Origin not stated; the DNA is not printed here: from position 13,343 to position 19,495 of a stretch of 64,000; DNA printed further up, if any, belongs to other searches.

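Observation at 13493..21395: Candidate two-gene glycan assembly line: four glycosyltransferase domains plus two methyltransferase domains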

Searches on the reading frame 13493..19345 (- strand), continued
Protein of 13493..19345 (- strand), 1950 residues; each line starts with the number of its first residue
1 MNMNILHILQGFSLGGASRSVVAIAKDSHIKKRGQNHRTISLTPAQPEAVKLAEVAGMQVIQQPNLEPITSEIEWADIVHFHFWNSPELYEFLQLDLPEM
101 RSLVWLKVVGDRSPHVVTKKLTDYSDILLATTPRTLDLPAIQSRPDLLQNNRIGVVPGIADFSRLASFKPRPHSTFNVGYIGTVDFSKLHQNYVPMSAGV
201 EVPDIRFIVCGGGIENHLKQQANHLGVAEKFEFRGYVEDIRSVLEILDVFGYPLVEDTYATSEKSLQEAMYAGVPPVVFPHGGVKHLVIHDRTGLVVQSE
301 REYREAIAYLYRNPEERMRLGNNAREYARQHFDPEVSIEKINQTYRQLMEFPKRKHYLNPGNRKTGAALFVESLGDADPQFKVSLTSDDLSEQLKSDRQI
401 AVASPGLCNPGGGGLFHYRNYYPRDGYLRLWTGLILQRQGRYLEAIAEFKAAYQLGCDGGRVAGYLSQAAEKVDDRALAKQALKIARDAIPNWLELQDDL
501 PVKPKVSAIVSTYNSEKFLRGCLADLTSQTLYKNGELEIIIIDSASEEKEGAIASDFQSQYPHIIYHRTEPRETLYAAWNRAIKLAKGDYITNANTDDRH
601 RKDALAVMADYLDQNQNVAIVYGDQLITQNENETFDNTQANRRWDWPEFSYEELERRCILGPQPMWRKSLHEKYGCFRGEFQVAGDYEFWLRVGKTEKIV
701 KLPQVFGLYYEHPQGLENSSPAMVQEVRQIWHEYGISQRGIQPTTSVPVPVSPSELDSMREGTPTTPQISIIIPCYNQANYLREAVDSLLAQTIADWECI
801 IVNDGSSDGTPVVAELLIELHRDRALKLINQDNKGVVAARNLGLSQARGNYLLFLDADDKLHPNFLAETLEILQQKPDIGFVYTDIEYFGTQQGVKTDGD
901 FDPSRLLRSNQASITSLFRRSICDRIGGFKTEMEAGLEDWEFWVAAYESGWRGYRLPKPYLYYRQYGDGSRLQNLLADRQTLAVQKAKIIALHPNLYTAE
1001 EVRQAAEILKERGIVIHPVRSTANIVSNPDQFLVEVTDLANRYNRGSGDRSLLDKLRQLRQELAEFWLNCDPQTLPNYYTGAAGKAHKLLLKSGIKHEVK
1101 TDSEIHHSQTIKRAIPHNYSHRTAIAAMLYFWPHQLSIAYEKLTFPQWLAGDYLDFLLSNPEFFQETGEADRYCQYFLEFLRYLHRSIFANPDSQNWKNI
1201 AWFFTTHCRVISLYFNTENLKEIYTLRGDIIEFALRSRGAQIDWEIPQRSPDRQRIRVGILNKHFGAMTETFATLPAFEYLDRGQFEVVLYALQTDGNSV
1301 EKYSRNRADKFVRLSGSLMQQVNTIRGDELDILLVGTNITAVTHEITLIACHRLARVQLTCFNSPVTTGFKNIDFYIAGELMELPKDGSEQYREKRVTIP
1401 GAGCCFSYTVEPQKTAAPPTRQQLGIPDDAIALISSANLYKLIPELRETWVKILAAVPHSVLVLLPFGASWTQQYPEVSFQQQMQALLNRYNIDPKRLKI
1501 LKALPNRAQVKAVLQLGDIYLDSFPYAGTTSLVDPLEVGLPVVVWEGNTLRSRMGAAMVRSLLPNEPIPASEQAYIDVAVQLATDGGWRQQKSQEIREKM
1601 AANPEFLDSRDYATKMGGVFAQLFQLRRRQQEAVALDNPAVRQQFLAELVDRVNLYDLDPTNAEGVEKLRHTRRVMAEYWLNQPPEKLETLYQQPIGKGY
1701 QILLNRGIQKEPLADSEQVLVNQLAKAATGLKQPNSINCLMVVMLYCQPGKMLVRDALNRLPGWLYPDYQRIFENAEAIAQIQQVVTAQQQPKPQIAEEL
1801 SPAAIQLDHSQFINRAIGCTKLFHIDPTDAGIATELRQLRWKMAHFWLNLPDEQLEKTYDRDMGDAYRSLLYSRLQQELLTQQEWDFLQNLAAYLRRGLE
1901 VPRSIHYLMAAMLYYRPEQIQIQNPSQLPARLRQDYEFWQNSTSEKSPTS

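Call 78: find_encoding_contigs(protein=P0045, flank=10000, max_places=1)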
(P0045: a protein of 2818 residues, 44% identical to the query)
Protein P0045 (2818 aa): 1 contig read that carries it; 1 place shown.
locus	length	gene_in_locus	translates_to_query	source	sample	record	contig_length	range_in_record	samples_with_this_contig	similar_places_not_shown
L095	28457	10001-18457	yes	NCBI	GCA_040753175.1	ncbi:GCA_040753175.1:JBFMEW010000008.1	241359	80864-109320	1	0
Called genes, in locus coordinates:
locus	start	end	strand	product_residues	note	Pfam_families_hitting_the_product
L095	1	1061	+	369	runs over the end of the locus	PF04230:PS_pyruv_trans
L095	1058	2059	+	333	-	PF03102:NeuB, PF08666:SAF (faint)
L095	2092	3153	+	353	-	-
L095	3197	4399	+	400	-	PF00587:tRNA-synt_2b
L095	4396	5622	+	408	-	PF02522:Antibiotic_NAT, PF13669:Glyoxalase_4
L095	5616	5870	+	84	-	-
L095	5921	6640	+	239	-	PF05724:TPMT (weak), PF13489:Methyltransf_23 (weak), PF05175:MTS (weak), PF03848:TehB (weak), PF13847:Methyltransf_31, PF08241:Methyltransf_11, PF08242:Methyltransf_12, PF13649:Methyltransf_25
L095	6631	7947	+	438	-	PF16254:DUF4910, PF09940:DUF2172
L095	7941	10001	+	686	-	PF05050:Methyltransf_21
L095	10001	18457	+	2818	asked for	PF00534:Glycos_transf_1, PF13692:Glyco_trans_1_4, PF13489:Methyltransf_23, PF08241:Methyltransf_11, PF08242:Methyltransf_12, PF13649:Methyltransf_25, PF13847:Methyltransf_31, PF00535:Glycos_transf_2, +14 more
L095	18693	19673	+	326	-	PF00294:PfkB, PF08543:Phos_pyr_kin (weak), PF01256:Carb_kinase (weak)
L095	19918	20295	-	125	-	PF08818:DUF1801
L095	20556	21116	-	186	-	PF13606:Ank_3 (faint), PF00023:Ank (faint), PF12796:Ank_2, PF13637:Ank_4 (weak), PF13857:Ank_5, PF13637:Ank_4 (weak)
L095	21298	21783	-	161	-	-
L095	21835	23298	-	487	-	PF01979:Amidohydro_1, PF07969:Amidohydro_3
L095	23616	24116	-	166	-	PF14196:ATC_hydrolase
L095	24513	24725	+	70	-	PF06289:FlbD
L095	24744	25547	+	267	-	PF20560:MotA_N, PF01618:MotA_ExbB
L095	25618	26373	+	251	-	PF13677:MotB_plug, PF00691:OmpA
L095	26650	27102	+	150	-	PF00582:Usp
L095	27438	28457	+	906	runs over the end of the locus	PF01074:Glyco_hydro_38N, PF03065:Glyco_hydro_57, PF07748:Glyco_hydro_38C (weak), PF17677:Glyco_hydro38C2 (weak)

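Call 80: find_encoding_contigs(protein=P0015, flank=10000, max_places=2)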
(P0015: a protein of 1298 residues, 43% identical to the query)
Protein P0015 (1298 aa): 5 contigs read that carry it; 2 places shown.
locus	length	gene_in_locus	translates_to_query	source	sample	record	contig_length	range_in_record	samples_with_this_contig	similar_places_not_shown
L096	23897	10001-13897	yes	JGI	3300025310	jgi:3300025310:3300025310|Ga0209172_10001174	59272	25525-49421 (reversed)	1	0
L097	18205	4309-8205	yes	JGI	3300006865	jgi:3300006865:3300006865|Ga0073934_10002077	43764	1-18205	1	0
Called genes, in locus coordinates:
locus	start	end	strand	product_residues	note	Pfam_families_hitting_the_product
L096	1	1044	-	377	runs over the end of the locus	PF00762:Ferrochelatase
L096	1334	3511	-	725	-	PF13492:GAF_3 (faint), PF03924:CHASE (faint), PF01590:GAF, PF13185:GAF_2 (weak), PF00990:GGDEF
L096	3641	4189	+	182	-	-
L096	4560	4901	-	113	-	PF16916:ZT_dimer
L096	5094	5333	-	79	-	-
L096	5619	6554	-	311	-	PF01545:Cation_efflux, PF16916:ZT_dimer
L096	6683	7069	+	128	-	-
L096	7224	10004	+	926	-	PF07719:TPR_2 (faint), PF13432:TPR_16 (weak), PF05711:TylF, PF04989:RMNT_CmcI (faint), PF13578:Methyltransf_24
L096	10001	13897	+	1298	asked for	PF00534:Glycos_transf_1, PF13692:Glyco_trans_1_4, PF13844:Glyco_transf_41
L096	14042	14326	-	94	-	PF11691:DUF3288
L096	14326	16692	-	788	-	PF00515:TPR_1, PF07719:TPR_2, PF13414:TPR_11, PF13432:TPR_16, PF13414:TPR_11, PF00515:TPR_1, PF07719:TPR_2, PF13414:TPR_11, +17 more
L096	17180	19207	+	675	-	PF00353:HemolysinCabind (faint)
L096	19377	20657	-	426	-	PF00072:Response_reg, PF00512:HisKA, PF02518:HATPase_c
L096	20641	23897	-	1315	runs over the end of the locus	PF08448:PAS_4 (weak), PF00989:PAS, PF08448:PAS_4, PF13426:PAS_9, PF08448:PAS_4, PF00512:HisKA, PF02518:HATPase_c, PF00072:Response_reg, +4 more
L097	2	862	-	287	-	?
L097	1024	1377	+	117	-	-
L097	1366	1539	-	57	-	-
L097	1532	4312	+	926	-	PF07719:TPR_2 (faint), PF13432:TPR_16 (weak), PF05711:TylF, PF04989:RMNT_CmcI (faint), PF13578:Methyltransf_24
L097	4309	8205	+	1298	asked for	PF00534:Glycos_transf_1, PF13692:Glyco_trans_1_4, PF13844:Glyco_transf_41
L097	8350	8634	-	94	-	PF11691:DUF3288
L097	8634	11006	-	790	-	PF00515:TPR_1, PF07719:TPR_2, PF13414:TPR_11, PF13432:TPR_16, PF13414:TPR_11, PF00515:TPR_1, PF07719:TPR_2, PF13414:TPR_11, +17 more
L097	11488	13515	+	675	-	PF00353:HemolysinCabind (faint)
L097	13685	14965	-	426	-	PF00072:Response_reg, PF00512:HisKA, PF02518:HATPase_c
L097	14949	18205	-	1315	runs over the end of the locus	PF08448:PAS_4 (weak), PF00989:PAS, PF08448:PAS_4, PF13426:PAS_9, PF08448:PAS_4, PF00512:HisKA, PF02518:HATPase_c, PF00072:Response_reg, +4 more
